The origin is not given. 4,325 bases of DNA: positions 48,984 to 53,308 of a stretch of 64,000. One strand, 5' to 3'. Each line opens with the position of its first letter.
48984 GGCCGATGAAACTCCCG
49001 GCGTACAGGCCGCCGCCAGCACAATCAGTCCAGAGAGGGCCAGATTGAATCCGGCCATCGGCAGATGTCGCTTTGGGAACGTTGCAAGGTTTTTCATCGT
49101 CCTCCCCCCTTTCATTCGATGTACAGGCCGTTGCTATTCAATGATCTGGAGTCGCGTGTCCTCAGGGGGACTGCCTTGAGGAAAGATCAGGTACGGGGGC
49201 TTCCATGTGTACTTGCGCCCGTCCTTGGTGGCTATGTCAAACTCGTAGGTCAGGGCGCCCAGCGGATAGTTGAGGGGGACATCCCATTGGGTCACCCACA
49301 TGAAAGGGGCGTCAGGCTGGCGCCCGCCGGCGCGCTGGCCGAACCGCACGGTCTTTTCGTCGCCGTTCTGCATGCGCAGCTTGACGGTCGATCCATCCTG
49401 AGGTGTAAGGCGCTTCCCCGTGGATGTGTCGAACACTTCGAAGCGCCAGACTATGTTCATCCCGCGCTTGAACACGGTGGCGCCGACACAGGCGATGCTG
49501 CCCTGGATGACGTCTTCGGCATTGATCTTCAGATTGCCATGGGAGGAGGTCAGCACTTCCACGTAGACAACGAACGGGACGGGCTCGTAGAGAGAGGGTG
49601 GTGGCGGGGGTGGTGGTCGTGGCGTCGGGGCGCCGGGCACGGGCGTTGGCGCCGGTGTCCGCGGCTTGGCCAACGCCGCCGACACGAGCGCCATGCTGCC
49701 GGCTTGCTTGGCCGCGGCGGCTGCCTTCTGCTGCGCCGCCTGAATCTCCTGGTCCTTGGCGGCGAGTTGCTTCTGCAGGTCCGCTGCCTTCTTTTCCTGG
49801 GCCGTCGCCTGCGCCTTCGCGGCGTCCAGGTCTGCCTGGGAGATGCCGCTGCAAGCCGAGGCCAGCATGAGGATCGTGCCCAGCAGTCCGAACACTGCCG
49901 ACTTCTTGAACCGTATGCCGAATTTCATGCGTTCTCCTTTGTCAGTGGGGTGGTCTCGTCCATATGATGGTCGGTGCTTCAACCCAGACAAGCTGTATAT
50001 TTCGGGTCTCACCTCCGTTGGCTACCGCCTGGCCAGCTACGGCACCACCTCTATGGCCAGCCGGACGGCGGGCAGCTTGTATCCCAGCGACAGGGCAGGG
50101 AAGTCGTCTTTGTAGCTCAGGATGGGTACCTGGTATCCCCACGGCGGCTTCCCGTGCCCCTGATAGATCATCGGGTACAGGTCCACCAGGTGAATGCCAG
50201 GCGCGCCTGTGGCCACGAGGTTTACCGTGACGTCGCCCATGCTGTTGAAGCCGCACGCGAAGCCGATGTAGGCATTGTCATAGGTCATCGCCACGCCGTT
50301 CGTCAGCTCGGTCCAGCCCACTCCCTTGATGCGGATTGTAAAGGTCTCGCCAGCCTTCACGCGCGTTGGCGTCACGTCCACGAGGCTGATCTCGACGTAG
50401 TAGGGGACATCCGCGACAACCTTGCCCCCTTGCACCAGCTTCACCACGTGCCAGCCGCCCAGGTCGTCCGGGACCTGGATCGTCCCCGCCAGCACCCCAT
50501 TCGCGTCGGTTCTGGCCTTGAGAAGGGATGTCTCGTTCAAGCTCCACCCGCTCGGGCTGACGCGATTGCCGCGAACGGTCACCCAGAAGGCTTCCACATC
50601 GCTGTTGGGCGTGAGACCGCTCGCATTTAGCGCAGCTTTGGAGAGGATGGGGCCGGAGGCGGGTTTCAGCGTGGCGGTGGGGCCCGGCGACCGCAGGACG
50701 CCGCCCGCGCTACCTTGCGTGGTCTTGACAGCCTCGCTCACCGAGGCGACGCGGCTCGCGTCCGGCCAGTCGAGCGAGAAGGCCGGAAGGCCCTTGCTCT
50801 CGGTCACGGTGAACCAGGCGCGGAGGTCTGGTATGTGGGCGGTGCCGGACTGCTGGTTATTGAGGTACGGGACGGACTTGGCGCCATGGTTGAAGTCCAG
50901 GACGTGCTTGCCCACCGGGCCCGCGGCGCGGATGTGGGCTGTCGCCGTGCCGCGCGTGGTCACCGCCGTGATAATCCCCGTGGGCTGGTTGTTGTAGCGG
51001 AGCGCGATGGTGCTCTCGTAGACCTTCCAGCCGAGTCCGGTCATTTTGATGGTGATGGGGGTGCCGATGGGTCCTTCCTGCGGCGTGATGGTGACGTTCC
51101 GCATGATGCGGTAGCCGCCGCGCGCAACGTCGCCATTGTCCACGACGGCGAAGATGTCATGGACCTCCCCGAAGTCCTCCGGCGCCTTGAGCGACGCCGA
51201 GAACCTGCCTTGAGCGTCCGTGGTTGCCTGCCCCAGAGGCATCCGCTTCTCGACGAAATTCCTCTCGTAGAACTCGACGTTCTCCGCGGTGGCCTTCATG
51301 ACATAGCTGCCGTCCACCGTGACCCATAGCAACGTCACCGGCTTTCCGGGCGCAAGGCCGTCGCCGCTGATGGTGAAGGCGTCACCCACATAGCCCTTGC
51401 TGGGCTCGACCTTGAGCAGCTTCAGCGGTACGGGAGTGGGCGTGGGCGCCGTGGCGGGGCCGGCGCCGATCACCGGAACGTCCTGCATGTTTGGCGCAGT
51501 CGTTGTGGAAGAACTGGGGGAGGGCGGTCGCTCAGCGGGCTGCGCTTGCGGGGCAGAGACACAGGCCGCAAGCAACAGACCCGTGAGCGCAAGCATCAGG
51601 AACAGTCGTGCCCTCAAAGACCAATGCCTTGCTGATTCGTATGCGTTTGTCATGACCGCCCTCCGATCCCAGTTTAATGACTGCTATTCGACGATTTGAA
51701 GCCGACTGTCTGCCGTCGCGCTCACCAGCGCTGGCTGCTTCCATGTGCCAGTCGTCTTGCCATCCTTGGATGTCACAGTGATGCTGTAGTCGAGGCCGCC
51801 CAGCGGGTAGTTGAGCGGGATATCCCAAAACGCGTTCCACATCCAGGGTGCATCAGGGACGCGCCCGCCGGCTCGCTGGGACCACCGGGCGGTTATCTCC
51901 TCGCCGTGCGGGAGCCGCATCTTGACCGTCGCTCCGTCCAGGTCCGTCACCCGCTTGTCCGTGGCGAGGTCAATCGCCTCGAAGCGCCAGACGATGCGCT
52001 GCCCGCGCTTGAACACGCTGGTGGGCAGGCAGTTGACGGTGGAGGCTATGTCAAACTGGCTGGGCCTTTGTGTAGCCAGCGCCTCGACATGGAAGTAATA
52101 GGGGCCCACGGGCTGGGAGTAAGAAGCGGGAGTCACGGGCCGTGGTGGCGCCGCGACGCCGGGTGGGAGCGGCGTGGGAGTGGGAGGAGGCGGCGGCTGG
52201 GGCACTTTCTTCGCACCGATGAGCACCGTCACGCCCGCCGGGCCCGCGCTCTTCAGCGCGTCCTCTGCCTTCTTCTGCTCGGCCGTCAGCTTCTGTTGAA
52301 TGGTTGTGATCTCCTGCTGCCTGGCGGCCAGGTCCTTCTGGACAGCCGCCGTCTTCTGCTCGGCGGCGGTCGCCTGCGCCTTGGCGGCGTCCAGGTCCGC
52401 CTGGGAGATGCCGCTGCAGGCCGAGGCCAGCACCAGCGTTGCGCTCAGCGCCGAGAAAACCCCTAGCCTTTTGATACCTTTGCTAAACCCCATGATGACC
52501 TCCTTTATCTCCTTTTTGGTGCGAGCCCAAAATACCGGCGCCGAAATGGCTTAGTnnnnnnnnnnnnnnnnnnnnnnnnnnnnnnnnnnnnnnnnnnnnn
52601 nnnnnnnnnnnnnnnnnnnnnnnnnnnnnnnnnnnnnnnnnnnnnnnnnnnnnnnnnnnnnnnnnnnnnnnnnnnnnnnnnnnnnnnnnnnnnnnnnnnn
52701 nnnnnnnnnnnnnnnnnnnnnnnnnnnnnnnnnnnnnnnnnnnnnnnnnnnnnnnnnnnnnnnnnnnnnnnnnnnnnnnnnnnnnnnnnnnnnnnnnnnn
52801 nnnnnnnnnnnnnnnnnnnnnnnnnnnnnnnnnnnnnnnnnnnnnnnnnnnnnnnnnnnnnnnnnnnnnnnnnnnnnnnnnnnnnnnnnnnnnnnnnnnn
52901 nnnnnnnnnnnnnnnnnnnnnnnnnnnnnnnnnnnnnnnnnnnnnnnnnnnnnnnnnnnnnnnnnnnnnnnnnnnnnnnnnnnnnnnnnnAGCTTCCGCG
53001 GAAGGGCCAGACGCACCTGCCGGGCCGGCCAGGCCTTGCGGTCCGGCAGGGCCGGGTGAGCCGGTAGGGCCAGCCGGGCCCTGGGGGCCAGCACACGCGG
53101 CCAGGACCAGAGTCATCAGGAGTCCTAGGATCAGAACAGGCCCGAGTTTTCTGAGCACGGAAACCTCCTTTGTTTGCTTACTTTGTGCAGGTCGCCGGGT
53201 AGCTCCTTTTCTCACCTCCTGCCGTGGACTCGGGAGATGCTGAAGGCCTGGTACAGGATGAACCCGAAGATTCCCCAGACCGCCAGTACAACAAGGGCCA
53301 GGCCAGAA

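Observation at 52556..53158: Cytochrome c'-like lipoprotein tethered by a collagen-like (GXY)10 linker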

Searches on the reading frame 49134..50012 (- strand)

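Call 5: search_protein_families(library=pfam, proteins=[window:49134-50012:-], max_evalue=0.01)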
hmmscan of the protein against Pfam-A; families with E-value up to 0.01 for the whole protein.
window:49134-50012:- (292 aa): 0 families

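Call 6: search_protein_families(library=ncbifam, proteins=[window:49134-50012:-], max_evalue=0.01)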
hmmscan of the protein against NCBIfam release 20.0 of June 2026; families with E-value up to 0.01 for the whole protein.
window:49134-50012:- (292 aa): 3 families
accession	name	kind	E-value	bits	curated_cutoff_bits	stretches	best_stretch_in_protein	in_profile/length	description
NF046104.1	PptglHdxlasePcsB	equivalog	0.0012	18.1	450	1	59-116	198-255/400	peptidoglycan hydrolase PcsB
NF041620.1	MXAN_5187_fam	hypoth_equivalog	0.0013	18.5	200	1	39-141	307-426/601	MXAN_5187 family protein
NF033761.1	gliding_GltJ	equivalog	0.0016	17.6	450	1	23-140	362-480/671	adventurous gliding motility protein GltJ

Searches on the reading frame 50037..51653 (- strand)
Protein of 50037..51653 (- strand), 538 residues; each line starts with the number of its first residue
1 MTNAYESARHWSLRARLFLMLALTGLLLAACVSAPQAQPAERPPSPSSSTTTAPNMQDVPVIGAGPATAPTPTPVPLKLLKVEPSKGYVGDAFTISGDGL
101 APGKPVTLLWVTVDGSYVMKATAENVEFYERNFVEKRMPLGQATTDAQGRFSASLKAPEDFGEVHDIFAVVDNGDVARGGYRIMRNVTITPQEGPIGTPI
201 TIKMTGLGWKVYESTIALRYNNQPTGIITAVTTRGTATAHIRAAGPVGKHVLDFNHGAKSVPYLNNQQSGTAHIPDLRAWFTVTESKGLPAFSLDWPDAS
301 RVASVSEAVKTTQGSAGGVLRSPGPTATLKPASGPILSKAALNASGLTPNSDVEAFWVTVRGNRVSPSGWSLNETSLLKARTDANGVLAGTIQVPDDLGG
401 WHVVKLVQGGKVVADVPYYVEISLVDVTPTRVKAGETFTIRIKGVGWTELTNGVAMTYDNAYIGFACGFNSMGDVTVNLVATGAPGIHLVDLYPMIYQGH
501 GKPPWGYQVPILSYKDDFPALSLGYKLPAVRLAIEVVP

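Call 4: search_protein_families(library=pfam, proteins=[window:50037-51653:-], max_evalue=1)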
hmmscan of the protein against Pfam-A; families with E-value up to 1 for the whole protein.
window:50037-51653:- (538 aa): 4 families
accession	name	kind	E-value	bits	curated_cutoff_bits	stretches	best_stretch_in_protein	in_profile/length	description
PF01833.30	TIG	-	0.00033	21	20.9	0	188-242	5-57/84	IPT/TIG domain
PF09099.16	Qn_am_d_aIII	-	0.041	14.7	22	1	423-447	3-27/82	Quinohemoprotein amine dehydrogenase, alpha subunit domain III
PF09134.16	Invasin_D3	-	0.087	13.8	33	0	102-165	17-77/98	Invasin, domain 3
PF01060.29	TTR-52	-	0.27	12.3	24.9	1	121-154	11-44/79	Transthyretin-like family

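Call 6: search_protein_families(library=ncbifam, proteins=[window:50037-51653:-], max_evalue=0.01)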
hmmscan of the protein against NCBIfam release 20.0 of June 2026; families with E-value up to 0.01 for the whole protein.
window:50037-51653:- (538 aa): 1 family
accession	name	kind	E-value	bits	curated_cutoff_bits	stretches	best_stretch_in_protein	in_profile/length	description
NF058592.1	GxPGS_dom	subfamily_domain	0.0038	17.2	45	0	80-118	1-36/65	PGS family Ig-like domain-containing protein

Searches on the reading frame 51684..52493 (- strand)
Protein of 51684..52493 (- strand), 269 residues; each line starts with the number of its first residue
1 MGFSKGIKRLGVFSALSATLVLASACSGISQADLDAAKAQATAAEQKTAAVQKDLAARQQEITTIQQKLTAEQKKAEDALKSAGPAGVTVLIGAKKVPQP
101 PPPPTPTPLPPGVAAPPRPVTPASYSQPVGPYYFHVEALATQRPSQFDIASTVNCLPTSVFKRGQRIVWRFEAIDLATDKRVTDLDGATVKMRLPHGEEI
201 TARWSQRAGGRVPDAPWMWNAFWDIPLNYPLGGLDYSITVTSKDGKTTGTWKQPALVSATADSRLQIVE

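Call 4: search_protein_families(library=pfam, proteins=[window:51684-52493:-], max_evalue=1)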
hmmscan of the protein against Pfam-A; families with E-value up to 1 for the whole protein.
window:51684-52493:- (269 aa): 5 families
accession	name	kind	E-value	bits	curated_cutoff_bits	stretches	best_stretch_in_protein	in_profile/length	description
PF23649.1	FKBP15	-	0.058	13.5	27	1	32-77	67-112/224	FK506-binding protein 15-like domain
PF04871.18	Uso1_p115_C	-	0.13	13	28.4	1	31-79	21-72/121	Uso1 / p115 like vesicle tethering protein, C terminal region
PF14932.11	HAUS-augmin3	-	0.19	11.6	29.4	1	30-82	99-151/260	HAUS augmin-like complex subunit 3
PF05308.16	Mito_fiss_reg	-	0.21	12.2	26.3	1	34-113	108-190/244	Mitochondrial fission regulator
PF14362.11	DUF4407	-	0.29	10.8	31.3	1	31-82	118-170/297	Domain of unknown function (DUF4407)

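Call 6: search_protein_families(library=ncbifam, proteins=[window:51684-52493:-], max_evalue=0.01)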
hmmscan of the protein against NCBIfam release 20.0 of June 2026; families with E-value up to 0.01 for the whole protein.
window:51684-52493:- (269 aa): 0 families

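Call 62: search_solved_structures(query=window:51684-52493:-, max_evalue=1, show_alignments=1)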
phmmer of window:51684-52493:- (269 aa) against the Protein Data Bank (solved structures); distinct sequences matched with E-value up to 1: 8.
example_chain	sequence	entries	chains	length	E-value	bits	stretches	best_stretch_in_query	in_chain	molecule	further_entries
9bqr_A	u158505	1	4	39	0.033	16.8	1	42-71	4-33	K6E/E8K Double Mutant of Cu-4SCC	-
7dm0_A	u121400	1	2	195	0.045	16.3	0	219-249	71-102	Biofilm-associated surface protein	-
7emf_I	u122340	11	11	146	0.063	15.8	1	74-181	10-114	Mediator of RNA polymerase II transcription subunit 9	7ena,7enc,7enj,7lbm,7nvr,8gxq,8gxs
8t1i_F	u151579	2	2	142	0.15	14.6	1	97-181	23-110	Mediator of RNA polymerase II transcription subunit 9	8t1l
4l3a_A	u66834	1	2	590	0.2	14.2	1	74-134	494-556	Internalin K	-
8vhs_A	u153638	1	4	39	0.3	13.6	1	43-71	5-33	Cu-4SCC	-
7o97_A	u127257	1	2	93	0.84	12.1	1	36-84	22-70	hypothetical protein UY81_C0065G0003 from Candidatus Giovannonibacteria bacterium converte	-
1bb1_C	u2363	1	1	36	0.89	12.1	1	39-71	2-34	DESIGNED, THERMOSTABLE HETEROTRIMERIC COILED COIL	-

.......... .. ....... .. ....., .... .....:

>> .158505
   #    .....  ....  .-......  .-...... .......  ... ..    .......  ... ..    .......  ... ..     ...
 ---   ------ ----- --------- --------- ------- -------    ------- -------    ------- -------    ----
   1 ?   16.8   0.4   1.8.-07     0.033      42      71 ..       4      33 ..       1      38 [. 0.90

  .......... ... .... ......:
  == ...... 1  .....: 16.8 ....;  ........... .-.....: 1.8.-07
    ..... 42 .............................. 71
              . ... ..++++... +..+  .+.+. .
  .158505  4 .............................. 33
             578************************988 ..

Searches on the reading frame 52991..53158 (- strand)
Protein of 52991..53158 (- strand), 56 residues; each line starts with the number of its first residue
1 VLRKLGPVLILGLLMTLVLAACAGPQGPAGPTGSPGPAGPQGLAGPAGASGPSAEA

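Call 55: find_homologous_proteins(query=window:52991-53158:-, max_evalue=1)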
Query seq(56 aa) (56 aa): 6 proteins with E <= 1 among 44 candidates.
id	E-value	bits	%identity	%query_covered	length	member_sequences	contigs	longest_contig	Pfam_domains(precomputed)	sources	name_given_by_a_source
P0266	2.3e-3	35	69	52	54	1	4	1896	-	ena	-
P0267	4.0e-3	35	48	89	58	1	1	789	PF01391.24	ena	-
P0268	1.9e-2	33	47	66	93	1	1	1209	-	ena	-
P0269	4.8e-2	31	52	75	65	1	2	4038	-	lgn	-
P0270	1.0e-1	30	46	46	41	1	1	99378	-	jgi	-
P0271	1.3e-1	30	45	77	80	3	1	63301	PF01391.24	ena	-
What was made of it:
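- Tried and rejected: Only six fragments came back, so there is no catalogue of cargo domains (call 55).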
